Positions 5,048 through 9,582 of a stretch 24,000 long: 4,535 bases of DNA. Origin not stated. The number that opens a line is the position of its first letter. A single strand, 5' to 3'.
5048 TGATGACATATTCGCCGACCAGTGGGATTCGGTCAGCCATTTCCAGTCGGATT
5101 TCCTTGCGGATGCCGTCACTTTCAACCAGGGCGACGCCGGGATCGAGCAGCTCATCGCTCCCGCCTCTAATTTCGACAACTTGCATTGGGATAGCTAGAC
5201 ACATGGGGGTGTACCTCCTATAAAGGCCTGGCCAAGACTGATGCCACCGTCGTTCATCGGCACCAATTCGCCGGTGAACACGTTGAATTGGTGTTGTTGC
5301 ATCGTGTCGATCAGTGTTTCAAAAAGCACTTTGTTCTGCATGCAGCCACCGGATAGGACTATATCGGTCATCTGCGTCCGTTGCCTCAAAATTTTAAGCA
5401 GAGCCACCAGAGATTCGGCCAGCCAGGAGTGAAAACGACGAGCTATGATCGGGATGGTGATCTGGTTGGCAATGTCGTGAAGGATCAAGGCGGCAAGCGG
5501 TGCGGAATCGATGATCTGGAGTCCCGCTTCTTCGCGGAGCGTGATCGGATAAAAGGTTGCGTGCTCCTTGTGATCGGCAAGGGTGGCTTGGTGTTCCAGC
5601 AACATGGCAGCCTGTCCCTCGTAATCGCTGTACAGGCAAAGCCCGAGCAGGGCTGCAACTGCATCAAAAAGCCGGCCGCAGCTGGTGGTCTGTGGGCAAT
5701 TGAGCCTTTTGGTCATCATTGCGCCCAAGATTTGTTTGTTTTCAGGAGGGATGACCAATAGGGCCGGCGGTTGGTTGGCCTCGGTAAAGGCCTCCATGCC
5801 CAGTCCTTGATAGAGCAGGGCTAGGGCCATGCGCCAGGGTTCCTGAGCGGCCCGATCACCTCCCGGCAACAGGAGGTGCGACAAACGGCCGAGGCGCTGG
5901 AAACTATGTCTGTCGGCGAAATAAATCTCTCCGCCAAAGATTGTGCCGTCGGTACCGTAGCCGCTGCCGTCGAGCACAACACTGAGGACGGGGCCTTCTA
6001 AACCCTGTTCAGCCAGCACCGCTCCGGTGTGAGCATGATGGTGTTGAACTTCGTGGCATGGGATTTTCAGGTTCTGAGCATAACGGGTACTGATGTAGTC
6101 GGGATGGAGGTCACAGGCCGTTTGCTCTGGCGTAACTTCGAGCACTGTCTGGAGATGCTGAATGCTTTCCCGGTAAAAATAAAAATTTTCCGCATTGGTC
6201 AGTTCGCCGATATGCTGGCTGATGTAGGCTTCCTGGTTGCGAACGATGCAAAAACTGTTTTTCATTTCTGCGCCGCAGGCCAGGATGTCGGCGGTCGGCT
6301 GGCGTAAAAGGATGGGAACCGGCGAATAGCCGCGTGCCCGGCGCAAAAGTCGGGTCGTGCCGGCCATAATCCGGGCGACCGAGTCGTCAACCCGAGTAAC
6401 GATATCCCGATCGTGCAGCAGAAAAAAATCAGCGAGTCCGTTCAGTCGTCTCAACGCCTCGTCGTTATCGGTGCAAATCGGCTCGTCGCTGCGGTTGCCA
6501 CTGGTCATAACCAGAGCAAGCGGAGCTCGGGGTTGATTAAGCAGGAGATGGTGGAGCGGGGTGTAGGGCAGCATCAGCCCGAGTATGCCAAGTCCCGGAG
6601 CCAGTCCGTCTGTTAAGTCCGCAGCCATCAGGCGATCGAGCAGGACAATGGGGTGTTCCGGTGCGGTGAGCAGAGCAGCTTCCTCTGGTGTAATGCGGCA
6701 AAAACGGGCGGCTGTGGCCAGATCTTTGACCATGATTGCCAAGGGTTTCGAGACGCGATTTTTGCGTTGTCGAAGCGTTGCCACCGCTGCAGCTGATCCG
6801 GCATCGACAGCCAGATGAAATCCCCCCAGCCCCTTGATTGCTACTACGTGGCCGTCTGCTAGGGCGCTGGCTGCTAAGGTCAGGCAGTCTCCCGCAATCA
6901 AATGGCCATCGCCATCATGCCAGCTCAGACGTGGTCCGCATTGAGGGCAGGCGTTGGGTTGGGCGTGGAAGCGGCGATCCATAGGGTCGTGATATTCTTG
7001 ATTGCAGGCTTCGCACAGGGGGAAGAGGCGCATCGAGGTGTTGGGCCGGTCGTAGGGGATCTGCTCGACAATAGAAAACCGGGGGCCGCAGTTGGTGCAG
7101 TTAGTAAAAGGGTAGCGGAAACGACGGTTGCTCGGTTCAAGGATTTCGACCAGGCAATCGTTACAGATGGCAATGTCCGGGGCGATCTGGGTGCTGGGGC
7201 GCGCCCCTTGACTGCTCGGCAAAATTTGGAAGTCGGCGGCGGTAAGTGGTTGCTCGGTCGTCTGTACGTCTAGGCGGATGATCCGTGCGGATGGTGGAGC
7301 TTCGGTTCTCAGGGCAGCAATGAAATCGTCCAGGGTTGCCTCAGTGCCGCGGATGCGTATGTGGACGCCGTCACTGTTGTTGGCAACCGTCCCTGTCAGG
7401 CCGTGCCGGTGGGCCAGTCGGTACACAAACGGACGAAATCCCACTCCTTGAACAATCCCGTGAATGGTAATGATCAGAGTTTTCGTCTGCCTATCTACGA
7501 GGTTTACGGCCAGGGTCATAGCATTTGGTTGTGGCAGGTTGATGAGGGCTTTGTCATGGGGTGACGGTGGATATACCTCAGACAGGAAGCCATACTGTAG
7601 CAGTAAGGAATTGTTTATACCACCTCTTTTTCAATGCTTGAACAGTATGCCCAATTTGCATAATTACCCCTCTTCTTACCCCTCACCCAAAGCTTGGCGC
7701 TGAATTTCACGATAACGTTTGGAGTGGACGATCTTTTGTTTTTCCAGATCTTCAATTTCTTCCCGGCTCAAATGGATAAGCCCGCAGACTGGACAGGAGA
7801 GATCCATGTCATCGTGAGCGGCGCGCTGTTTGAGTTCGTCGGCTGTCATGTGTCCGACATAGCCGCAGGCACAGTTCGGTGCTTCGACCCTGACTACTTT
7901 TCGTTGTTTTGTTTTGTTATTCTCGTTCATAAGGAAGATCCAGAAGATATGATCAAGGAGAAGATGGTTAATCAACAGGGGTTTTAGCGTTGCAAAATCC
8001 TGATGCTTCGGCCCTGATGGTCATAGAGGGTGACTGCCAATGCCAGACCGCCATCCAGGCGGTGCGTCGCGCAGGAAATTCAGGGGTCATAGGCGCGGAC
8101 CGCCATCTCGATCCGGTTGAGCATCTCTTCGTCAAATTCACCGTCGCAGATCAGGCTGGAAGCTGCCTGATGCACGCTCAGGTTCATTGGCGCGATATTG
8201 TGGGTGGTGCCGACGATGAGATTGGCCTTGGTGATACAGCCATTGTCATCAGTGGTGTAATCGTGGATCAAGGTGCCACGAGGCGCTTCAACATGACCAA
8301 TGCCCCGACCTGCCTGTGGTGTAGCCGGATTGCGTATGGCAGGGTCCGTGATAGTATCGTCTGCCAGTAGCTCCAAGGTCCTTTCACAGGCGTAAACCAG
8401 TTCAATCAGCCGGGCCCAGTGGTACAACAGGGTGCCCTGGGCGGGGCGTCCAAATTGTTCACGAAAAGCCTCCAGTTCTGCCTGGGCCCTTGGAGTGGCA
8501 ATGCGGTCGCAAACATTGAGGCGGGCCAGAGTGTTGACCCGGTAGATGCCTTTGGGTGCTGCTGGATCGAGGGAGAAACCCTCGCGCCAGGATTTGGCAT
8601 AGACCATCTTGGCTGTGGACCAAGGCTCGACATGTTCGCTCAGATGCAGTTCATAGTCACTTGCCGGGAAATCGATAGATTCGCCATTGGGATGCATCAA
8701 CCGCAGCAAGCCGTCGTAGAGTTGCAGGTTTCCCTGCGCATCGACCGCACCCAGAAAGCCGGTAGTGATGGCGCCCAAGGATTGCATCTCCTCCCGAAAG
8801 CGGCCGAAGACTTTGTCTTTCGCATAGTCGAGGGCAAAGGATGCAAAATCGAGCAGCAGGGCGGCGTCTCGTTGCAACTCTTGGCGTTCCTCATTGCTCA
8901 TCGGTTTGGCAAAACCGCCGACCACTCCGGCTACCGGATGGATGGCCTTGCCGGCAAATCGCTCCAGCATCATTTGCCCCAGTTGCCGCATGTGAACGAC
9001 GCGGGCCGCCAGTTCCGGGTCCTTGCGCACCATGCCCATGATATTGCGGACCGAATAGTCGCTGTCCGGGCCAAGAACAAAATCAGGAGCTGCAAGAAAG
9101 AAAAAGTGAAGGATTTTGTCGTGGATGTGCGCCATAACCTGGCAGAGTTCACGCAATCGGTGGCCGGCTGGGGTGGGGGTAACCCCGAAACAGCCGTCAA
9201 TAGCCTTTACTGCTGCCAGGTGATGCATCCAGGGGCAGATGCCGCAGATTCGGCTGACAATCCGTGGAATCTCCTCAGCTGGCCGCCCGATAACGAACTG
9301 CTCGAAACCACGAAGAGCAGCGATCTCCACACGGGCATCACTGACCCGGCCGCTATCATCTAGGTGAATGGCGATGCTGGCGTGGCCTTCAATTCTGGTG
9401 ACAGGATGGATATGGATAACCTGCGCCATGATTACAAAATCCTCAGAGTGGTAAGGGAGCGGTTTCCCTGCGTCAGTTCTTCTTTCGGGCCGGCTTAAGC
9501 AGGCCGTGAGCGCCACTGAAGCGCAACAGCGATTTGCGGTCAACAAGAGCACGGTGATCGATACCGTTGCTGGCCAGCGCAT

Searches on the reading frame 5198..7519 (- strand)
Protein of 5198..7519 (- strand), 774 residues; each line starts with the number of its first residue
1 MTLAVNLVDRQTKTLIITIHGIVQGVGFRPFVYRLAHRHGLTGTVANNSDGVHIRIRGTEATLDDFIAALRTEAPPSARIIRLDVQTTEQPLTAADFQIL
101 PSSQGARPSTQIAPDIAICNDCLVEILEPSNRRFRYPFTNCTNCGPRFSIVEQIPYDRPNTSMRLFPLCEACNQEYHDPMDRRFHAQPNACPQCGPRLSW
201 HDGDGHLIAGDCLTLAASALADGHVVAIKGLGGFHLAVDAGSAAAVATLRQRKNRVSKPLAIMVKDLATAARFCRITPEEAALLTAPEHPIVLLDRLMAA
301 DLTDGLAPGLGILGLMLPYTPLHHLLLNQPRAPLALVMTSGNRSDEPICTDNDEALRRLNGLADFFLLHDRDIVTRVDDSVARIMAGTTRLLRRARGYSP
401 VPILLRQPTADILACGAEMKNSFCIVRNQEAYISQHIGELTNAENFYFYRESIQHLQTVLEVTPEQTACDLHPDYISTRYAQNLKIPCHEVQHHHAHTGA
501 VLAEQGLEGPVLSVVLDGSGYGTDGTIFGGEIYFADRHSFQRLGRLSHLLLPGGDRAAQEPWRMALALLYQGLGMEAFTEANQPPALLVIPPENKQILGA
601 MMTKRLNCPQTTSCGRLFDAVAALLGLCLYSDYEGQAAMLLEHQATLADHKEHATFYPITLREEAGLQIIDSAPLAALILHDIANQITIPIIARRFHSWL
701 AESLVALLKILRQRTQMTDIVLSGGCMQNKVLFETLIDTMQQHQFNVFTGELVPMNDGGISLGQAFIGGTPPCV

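Call 8: search_protein_families(library=pfam, proteins=[window:5198-7519:-])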
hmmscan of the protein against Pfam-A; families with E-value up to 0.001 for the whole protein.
window:5198-7519:- (774 aa): 6 families
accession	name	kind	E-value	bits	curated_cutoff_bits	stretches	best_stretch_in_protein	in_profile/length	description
PF22521.2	HypF_C_2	-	6.5e-77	259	27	1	514-764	2-241/241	Carbamoyltransferase, Kae1-like Domain, second subdomain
PF01300.24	Sua5_yciO_yrdC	-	1.4e-41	142.4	25.1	1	219-395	2-178/178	Telomere recombination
PF17788.7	HypF_C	-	3.1e-35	121.3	23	1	409-504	3-99/99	HypF Kae1-like domain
PF07503.17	zf-HYPF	-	6.9e-34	115.8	23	2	168-200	1-33/34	HypF finger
PF00708.24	Acylphosphatase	-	9.6e-24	83.9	22.5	1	17-99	3-85/85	Acylphosphatase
PF00814.31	TsaD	-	5.3e-05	23.5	24.8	0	480-519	76-114/264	tRNA N6-adenosine threonylcarbamoyltransferase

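Call 45: search_protein_families(library=ncbifam, proteins=[window:5198-7519:-], max_evalue=0.00001)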
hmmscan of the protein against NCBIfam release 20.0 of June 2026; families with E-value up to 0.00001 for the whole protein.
window:5198-7519:- (774 aa): 26 families (the best 25 are shown)
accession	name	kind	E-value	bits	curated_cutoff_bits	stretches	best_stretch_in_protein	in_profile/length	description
TIGR00143.1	hypF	equivalog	4.1e-250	831.9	466.1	1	17-767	1-739/741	carbamoyltransferase HypF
NF011009.0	PRK14435.1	equivalog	2.6e-13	49.9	119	1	13-90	2-79/90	acylphosphatase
NF011005.0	PRK14431.1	equivalog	5.4e-13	48.9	108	1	16-97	5-86/89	acylphosphatase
NF010995.0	PRK14420.1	equivalog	1.4e-12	47.9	110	1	16-99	5-88/91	acylphosphatase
NF010998.0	PRK14424.1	equivalog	3e-12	46.6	100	1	6-88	4-86/98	acylphosphatase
NF011007.0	PRK14433.1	equivalog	1.4e-10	41.3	100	1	15-90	4-79/88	acylphosphatase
NF011019.0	PRK14448.1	equivalog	2.9e-10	40.1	100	1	18-99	7-88/90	acylphosphatase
NF011003.0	PRK14429.1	equivalog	1.3e-09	38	90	1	13-100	2-89/91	acylphosphatase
NF011000.0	PRK14426.1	equivalog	1.3e-09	37.9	89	1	13-99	4-91/92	acylphosphatase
TIGR00057.1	TIGR00057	equivalog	1.6e-09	37.3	123.2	1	213-396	11-192/202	L-threonylcarbamoyladenylate synthase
NF011017.0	PRK14445.1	equivalog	1.9e-09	37.7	97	1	13-99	4-90/92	acylphosphatase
NF010996.0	PRK14421.1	equivalog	2.4e-09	37.1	98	1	17-89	8-80/99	acylphosphatase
NF011008.0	PRK14434.1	equivalog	2.6e-09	37.2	86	1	17-99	6-90/92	acylphosphatase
NF011001.0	PRK14427.1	equivalog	4.7e-09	36.5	100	1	14-97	18-101/105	acylphosphatase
NF010999.0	PRK14425.1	equivalog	5.7e-09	36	106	1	11-99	4-92/94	acylphosphatase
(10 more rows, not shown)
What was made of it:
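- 3802..7519 (-): hypF (5195-7519), hypC (4926-5204) and hypD (3802-4929), the NiFe cofactor maturation genes. Calls 8, 45.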

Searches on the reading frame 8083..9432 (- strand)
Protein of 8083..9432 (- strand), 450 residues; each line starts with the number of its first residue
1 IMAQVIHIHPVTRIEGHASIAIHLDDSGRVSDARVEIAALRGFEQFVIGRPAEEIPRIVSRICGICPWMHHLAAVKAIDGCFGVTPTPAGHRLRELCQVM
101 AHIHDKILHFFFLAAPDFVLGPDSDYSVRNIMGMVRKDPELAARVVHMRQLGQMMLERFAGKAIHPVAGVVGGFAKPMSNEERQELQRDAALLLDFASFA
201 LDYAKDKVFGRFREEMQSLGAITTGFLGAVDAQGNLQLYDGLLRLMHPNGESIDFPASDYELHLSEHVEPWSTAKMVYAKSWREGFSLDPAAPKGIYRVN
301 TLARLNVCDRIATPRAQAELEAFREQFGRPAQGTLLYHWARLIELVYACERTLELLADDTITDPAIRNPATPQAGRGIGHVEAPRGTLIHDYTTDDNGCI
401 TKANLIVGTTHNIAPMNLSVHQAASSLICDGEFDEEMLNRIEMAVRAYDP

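Call 13: find_related_loci(query=window:8083-9432:-, collection=genome_contigs, flank=10000)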
Query window:8083-9432:- (450 aa) in genome_contigs; peptide patterns used: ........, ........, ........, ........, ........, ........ (x = any residue, [..] = any of these).
529 stretches matched a pattern; 296 encode a relative of the query (tblastn E <= 1e-3); the best 80 are kept; 80 distinct loci.
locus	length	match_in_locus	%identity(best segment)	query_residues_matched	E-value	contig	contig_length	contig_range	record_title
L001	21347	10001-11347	88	2-450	0e+0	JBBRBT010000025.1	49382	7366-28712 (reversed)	MAG: Desulfobulbales bacterium isolate Co_metawrap_2357 Cmw_2357_k141_18419853_length_49382_cov_9.9993, whole genome sho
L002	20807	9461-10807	86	2-450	0e+0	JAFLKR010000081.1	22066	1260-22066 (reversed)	MAG: Desulfobulbaceae bacterium isolate LaCa_MAG_10 c_000000003647, whole genome shotgun sequence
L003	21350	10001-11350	85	1-450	0e+0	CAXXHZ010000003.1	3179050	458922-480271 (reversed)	MAG: uncultured Desulfobulbus sp. isolate bd6dbf35-2021-44f6-84f6-768688d3149b genome assembly, contig: contig_3, whole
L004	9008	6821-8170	98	1-450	0e+0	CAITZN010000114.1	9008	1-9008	uncultured bacterium isolate LJ_bin-4625 genome assembly, contig: bin-4625:114/734, whole genome shotgun sequence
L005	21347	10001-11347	85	2-450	0e+0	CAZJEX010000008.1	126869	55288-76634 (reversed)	MAG TPA_asm: uncultured Desulfobulbus sp. isolate SRP302447_co4_640 genome assembly, contig: NODE_485_length_126869_cov_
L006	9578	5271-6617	84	2-450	0e+0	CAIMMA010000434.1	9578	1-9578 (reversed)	uncultured bacterium isolate Loclat_bin-10882 genome assembly, contig: bin-10882:434/819, whole genome shotgun sequence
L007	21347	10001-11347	83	2-450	0e+0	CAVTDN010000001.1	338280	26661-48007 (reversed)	MAG: uncultured delta proteobacterium isolate MFD00905.bin.2.105 genome assembly, contig: contig_10502, whole genome sho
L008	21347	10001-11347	83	2-450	0e+0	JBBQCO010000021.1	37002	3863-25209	MAG: Desulfobulbales bacterium isolate Co_metawrap_1229 Cmw_1229_k141_29601022_length_37002_cov_9.0000, whole genome sho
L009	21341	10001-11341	78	4-450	0e+0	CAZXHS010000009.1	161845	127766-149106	MAG TPA_asm: uncultured Desulfobulbus sp. isolate SRP220891_co1_493 genome assembly, contig: NODE_99_length_161845_cov_1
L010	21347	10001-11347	77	2-450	0e+0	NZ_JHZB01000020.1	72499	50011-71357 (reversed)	Desulfobulbus elongatus DSM 2908 Q362DRAFT_scaffold00019.19_C, whole genome shotgun sequence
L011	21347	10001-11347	77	2-450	0e+0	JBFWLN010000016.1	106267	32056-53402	MAG: Desulfobulbus sp. isolate CA_2019_NHSR_67 NODE_542_length_106267_cov_13.258960_NHSR, whole genome shotgun sequence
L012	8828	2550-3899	76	1-450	0e+0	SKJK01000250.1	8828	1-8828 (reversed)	MAG: Desulfobulbaceae bacterium isolate CSSed162cmA_1 CSSed16-2cmA-31965, whole genome shotgun sequence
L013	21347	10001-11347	76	2-450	0e+0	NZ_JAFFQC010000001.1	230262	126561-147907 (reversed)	Desulfobulbus alkaliphilus strain DSM 24258 NODE_1_length_230262_cov_79.2838, whole genome shotgun sequence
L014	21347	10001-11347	73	2-450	0e+0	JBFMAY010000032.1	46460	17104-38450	MAG: Thermodesulfobacteriota bacterium isolate MAG150 MAG150_32, whole genome shotgun sequence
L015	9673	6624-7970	73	2-450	0e+0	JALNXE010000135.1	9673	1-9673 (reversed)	MAG: Desulfobulbaceae bacterium isolate SO_2016_LW3 bin 20 scaffold10521_LW162_2016, whole genome shotgun sequence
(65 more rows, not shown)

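Call 16: search_protein_representatives(protein=window:8083-9432:-)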
Query: 450 residues. Proteins with E-value up to 0.001 (for the whole library): 4633; up to 1e-10: 2348; up to 1e-30: 396. The best 150 are listed.
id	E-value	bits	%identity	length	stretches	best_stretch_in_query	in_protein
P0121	5.5e-211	717.8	69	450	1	2-450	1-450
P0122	2.9e-132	458.3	50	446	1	6-450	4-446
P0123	7.9e-113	394.3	46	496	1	6-450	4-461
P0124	2.7e-105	369.5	44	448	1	8-450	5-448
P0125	7.4e-104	364.7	45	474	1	6-450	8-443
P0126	2.0e-101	356.7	42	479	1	4-450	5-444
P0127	7.2e-101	354.9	43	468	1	2-450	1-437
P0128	7.1e-100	351.6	42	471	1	5-450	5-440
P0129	6.2e-99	348.5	44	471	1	6-450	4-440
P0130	2.6e-98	346.4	46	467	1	6-450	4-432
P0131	3.7e-98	345.9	52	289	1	4-289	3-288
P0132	1.1e-97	344.4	41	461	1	2-450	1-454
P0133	1.2e-96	340.9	41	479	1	6-450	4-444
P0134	2.1e-96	340.2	42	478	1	4-450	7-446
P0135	1.3e-94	334.2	43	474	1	3-450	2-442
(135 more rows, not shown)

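Call 40: find_encoding_contigs(protein=P0122, flank=3000, max_places=2)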
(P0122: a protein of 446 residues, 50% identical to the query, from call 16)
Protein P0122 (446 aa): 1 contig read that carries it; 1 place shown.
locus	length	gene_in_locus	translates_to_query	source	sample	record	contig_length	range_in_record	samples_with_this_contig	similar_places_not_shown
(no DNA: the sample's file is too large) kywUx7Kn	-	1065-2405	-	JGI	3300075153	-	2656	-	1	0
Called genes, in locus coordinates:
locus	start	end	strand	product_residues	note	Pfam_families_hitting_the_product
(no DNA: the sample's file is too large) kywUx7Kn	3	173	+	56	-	?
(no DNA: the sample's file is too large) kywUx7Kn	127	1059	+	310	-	PF01058:Oxidored_q6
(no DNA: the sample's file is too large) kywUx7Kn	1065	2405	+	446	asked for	PF27537:HoxH, PF00374:NiFeSe_Hases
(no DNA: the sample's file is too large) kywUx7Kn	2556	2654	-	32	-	?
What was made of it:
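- Tried and rejected: P0122, a possible further Sec-type lineage: no DNA was available (call 40).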

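Call 41: find_encoding_contigs(protein=P0124, flank=3000, max_places=2)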
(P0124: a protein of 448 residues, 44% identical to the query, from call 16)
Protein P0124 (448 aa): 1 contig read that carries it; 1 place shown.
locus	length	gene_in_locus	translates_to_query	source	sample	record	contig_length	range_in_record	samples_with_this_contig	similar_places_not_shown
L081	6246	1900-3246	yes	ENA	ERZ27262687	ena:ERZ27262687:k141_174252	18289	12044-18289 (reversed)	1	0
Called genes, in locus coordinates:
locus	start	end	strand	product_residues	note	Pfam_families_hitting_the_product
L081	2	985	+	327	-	?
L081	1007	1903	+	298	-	PF01058:Oxidored_q6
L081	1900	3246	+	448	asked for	PF27537:HoxH, PF00374:NiFeSe_Hases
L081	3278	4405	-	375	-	PF22020:RlmL_1st, PF01170:UPF0020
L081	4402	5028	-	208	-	PF01206:TusA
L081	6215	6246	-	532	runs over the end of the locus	PF25323:6TM_PilS, PF00512:HisKA, PF02518:HATPase_c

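Call 42: find_encoding_contigs(protein=P0123, flank=3000, max_places=2)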
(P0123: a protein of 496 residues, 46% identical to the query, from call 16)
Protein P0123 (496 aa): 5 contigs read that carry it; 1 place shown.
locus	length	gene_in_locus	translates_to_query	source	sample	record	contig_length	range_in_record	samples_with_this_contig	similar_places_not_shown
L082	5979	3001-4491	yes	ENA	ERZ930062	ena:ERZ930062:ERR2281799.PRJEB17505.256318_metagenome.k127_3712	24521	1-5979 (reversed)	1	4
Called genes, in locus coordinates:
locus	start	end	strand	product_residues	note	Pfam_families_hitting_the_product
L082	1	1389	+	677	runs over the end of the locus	PF00890:FAD_binding_2 (weak), PF01266:DAO (weak), PF12831:FAD_oxidored, PF13450:NAD_binding_8, PF13237:Fer4_10, PF12838:Fer4_7, PF13187:Fer4_9, PF14697:Fer4_21, +6 more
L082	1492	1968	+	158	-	PF02662:FlpD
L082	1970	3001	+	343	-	PF01058:Oxidored_q6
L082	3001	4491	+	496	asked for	PF27537:HoxH, PF00374:NiFeSe_Hases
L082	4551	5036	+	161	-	PF01750:HycI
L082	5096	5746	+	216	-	PF00072:Response_reg, PF00196:GerE, PF08281:Sigma70_r4_2 (weak)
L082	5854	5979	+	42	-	?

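Call 58: search_protein_families(library=ncbifam, proteins=[L013:20188-21246:-, L013:18218-18874:-, L013:17176-17883:+, L013:18840-19565:+, L013:16785-17168:+, L013:19590-20024:-], max_evalue=0.00001)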
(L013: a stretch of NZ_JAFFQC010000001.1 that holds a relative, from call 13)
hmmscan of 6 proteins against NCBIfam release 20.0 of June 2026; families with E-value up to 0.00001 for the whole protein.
L013:20188-21246:- (353 aa): 8 families
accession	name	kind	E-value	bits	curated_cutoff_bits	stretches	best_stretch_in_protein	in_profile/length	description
NF041785.2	VhuA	equivalog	2.4e-68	230.6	800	1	2-298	121-415/418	F420-non-reducing hydrogenase Vhu subunit A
NF040828.1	sulfhyd_ShyA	equivalog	9.4e-33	113.7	700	1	14-331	125-413/415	NAD(P)-dependent hydrogenase/sulfhydrogenase 2 subunit alpha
NF040832.1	sulfhyd_HydA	equivalog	3.9e-18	65.8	880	1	25-331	138-424/426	NADPH-dependent hydrogenase/sulfhydrogenase 1 subunit alpha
TIGR03295.1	frhA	equivalog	5.1e-15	55.3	392.5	1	210-331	289-397/412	coenzyme F420 hydrogenase subunit alpha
NF045518.1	H2_NiFeSe_large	exception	1.2e-14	54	780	1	164-331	306-482/485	NiFeSe hydrogenase large subunit HysA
NF033181.1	NiFeSe_hydrog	equivalog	1.5e-14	53.8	600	1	151-331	328-497/507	nickel-dependent hydrogenase large subunit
NF041786.2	VhuU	equivalog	3.9e-07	29.8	70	1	306-330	4-28/45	F420-non-reducing hydrogenase selenoprotein subunit VhuU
NF007550.0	PRK10170.1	equivalog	4.7e-07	28.6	1101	1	168-333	407-586/597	Ni/Fe-hydrogenase large subunit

L013:18218-18874:- (219 aa): 4 families
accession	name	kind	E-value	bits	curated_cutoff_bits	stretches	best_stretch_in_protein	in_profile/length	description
TIGR01510.1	coaD_prev_kdtB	equivalog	9.1e-49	165.4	103.3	1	46-202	2-154/155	pantetheine-phosphate adenylyltransferase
TIGR00125.1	cyt_tran_rel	domain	7e-13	48.6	27.7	1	46-99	2-59/65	adenylyltransferase/cytidyltransferase family protein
NF000842.0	PRK00071.2-1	equivalog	1e-07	31.8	167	1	49-108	8-67/191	nicotinate-nucleotide adenylyltransferase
TIGR00482.1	TIGR00482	equivalog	5.2e-07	29.9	112.45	1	47-114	1-73/194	nicotinate (nicotinamide) nucleotide adenylyltransferase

L013:17176-17883:+ (236 aa): 3 families
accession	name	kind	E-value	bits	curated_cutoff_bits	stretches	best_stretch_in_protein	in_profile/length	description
TIGR00073.1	hypB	equivalog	3.6e-79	265.2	121.2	1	20-233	4-213/217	hydrogenase nickel incorporation protein HypB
NF007775.0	PRK10463.1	equivalog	9.4e-76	254.9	385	1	16-232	74-286/290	hydrogenase nickel incorporation protein HypB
TIGR00101.1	ureG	equivalog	2.4e-10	40.6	204.2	1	48-232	3-193/199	urease accessory protein UreG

L013:18840-19565:+ (242 aa): 0 families

L013:16785-17168:+ (128 aa): 6 families
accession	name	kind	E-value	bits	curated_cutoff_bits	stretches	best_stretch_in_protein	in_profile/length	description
TIGR00100.1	hypA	equivalog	1.2e-18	67.3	88.1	1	1-128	1-114/116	hydrogenase maturation nickel metallochaperone HypA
NF001976.0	PRK00762.1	equivalog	7.2e-16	58.1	146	1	1-128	1-119/124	hydrogenase maturation nickel metallochaperone HypA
NF001839.0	PRK00564.1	equivalog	8.8e-14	51.7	112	1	1-128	1-115/117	hydrogenase/urease nickel incorporation protein HypA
NF009046.0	PRK12380.1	subfamily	1.6e-11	44.5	113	1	1-128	1-113/113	hydrogenase/urease nickel incorporation protein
NF002979.0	PRK03681.1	subfamily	5.2e-10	39.6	121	1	1-126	1-112/116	hydrogenase/urease nickel incorporation protein HypA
NF003008.0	PRK03824.1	equivalog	2.2e-09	37.4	125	1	1-125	1-131/135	hydrogenase nickel incorporation protein HypA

L013:19590-20024:- (145 aa): 1 family
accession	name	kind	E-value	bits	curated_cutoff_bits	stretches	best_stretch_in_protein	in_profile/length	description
NF011581.0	PRK15005.1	equivalog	2.1e-06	28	166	1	52-140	60-143/144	universal stress protein UspF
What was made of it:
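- Tried and rejected: Sel genes next to tRNA-Sec in L013: the neighbours are hypA, hypB, coaD and a second hydrogenase, not sel genes (call 58).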
